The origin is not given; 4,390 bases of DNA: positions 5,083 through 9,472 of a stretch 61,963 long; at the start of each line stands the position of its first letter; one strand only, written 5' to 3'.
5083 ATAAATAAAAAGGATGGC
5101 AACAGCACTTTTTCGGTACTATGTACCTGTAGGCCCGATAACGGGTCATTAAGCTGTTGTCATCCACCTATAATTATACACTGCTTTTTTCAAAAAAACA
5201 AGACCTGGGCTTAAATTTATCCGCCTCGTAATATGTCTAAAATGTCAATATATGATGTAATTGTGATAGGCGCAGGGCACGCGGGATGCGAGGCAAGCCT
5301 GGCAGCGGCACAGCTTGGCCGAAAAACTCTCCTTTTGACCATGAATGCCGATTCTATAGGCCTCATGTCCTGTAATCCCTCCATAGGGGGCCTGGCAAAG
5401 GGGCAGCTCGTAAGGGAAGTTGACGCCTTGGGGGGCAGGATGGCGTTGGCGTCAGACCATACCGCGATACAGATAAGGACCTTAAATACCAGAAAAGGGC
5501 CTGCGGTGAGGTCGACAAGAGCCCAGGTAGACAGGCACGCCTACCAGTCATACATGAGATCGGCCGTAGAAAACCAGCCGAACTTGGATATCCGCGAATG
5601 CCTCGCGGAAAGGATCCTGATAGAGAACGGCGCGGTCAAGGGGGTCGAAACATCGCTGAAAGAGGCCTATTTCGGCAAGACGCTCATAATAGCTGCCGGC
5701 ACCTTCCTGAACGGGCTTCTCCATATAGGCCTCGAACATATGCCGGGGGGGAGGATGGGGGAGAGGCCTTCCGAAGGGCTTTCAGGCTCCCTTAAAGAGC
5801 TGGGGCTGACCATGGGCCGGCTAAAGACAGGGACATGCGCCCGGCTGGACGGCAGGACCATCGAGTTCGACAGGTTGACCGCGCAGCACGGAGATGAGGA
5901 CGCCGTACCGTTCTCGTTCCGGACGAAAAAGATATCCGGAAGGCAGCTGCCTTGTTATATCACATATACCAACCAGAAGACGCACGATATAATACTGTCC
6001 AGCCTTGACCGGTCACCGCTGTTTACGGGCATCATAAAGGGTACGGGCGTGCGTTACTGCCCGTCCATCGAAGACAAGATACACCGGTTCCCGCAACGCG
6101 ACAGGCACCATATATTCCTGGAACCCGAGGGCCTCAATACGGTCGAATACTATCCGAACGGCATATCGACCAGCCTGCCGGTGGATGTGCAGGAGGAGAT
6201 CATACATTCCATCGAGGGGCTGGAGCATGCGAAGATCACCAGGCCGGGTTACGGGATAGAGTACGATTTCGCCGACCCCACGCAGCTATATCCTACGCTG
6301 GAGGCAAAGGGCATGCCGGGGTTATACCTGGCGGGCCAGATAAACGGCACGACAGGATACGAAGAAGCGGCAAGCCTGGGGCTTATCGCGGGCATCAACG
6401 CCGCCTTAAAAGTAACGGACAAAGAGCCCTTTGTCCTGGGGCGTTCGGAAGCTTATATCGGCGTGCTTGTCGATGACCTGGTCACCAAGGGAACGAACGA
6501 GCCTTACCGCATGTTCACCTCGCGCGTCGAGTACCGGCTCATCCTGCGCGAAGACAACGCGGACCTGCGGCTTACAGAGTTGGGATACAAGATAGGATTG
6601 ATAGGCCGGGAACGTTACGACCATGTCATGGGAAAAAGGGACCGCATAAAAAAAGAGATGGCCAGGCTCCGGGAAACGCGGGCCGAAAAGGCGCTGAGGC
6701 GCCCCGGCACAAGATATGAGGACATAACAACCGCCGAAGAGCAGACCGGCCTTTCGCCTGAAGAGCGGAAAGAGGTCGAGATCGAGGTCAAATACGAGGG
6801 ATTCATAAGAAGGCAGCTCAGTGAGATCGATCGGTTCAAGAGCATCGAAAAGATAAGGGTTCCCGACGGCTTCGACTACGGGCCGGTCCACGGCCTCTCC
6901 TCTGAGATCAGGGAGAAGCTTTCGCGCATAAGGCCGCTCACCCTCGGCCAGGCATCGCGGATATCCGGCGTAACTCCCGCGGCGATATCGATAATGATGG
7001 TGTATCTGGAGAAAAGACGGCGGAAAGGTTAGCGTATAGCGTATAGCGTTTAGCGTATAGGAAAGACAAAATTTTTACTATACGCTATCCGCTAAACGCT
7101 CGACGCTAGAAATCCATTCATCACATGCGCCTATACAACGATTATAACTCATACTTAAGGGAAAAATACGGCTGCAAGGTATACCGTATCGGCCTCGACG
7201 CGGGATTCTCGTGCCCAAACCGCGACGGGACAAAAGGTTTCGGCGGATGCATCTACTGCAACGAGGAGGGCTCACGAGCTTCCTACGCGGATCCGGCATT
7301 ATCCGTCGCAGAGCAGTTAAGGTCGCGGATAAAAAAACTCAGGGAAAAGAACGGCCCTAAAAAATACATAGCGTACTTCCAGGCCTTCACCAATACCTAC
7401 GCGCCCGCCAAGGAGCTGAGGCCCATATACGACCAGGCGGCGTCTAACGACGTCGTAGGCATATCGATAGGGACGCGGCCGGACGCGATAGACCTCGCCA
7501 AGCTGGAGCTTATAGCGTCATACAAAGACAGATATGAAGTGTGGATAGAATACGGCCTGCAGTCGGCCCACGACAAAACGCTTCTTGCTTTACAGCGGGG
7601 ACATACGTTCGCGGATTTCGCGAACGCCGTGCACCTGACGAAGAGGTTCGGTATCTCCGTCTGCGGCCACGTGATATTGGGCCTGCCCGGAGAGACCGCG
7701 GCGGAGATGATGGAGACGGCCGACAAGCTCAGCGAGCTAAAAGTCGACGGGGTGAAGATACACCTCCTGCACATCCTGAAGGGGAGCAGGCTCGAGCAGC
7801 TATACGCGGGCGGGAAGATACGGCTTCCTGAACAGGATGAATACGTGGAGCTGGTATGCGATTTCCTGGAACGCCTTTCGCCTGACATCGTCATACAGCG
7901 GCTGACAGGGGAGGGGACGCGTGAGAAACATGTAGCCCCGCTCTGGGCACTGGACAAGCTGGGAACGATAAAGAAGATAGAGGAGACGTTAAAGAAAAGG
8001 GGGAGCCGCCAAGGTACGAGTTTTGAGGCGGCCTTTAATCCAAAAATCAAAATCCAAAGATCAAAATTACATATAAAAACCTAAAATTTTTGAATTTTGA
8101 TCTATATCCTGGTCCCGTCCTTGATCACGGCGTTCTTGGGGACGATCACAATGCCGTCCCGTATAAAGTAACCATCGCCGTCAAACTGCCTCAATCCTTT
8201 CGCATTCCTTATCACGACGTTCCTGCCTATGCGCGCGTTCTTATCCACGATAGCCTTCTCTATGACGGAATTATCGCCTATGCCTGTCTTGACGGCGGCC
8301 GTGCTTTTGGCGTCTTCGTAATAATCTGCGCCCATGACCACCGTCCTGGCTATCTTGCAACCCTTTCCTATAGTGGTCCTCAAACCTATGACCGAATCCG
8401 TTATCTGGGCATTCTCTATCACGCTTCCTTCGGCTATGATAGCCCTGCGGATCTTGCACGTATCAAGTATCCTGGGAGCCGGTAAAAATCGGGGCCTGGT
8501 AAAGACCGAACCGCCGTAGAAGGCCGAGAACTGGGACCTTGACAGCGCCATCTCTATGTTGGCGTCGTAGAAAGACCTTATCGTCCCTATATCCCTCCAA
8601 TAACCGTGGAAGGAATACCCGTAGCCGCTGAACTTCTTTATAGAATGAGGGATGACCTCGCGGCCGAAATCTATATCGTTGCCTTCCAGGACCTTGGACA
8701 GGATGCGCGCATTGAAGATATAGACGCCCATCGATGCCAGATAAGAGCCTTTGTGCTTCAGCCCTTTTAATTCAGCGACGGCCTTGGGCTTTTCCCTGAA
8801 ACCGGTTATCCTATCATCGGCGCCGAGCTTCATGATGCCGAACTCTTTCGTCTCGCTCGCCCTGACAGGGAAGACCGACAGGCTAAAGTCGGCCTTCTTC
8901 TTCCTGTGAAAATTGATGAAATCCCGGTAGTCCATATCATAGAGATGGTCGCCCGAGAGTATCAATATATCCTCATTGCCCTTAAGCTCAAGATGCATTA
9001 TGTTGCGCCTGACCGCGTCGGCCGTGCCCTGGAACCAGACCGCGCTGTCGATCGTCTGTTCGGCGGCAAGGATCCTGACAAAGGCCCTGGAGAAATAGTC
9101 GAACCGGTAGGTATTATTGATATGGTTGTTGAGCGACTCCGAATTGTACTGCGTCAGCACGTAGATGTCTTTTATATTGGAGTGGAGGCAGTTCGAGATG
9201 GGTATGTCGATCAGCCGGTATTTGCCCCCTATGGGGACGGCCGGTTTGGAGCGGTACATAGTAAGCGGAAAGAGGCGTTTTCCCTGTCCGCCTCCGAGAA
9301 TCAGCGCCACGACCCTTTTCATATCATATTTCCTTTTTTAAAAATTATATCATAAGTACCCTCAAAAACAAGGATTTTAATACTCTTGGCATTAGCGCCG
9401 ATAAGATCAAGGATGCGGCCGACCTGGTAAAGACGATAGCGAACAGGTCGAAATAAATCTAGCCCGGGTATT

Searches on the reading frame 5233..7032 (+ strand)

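Call 70: search_protein_families(library=pfam, proteins=[window:5233-7032:+], max_evalue=0.000001)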
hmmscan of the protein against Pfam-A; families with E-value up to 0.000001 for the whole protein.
window:5233-7032:+ (599 aa): 3 families
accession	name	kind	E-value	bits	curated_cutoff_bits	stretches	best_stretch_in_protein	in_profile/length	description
PF01134.28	GIDA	-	7.6e-162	539.3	22.1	1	8-398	1-391/391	Glucose inhibited division protein A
PF13932.14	SAM_GIDA_C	-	2.2e-24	85.5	27.1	1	534-589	2-57/57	tRNA modifying enzyme MnmG/GidA C-terminal helical bundle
PF21680.2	GIDA_C_1st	-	4.8e-12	46.9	24.7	1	460-528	2-95/96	tRNA modifying enzyme MnmG/GidA C-terminal helical domain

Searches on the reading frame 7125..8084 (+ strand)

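Call 70: search_protein_families(library=pfam, proteins=[window:7125-8084:+], max_evalue=0.000001)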
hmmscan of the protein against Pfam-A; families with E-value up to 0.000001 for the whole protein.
window:7125-8084:+ (319 aa): 2 families
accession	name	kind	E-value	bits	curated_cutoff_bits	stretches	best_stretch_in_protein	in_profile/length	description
PF16199.10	Radical_SAM_C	-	2.4e-28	98.5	31.9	1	207-291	1-85/85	Radical_SAM C-terminal domain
PF04055.27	Radical_SAM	-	4.8e-18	66.3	29.5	1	41-202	10-166/166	Radical SAM superfamily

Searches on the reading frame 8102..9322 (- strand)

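Call 70: search_protein_families(library=pfam, proteins=[window:8102-9322:-], max_evalue=0.000001)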
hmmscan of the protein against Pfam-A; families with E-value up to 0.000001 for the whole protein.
window:8102-9322:- (406 aa): 4 families
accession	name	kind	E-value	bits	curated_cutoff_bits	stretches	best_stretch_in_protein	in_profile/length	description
PF00483.29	NTP_transferase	-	1.1e-58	199.1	21.2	1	6-256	2-240/245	Nucleotidyl transferase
PF25247.1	LbH_GLGC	-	8.1e-43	146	27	1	278-404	1-134/135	GLGC left-handed parallel beta-helix domain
PF25084.1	LbH_EIF2B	-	1.5e-08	35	54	0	288-329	15-58/105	EIF2B subunit epsilon LbH domain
PF24894.1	Hexapep_GlmU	-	7.6e-07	29.6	23.3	0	290-371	15-83/104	GlmU-like, C-terminal hexapeptide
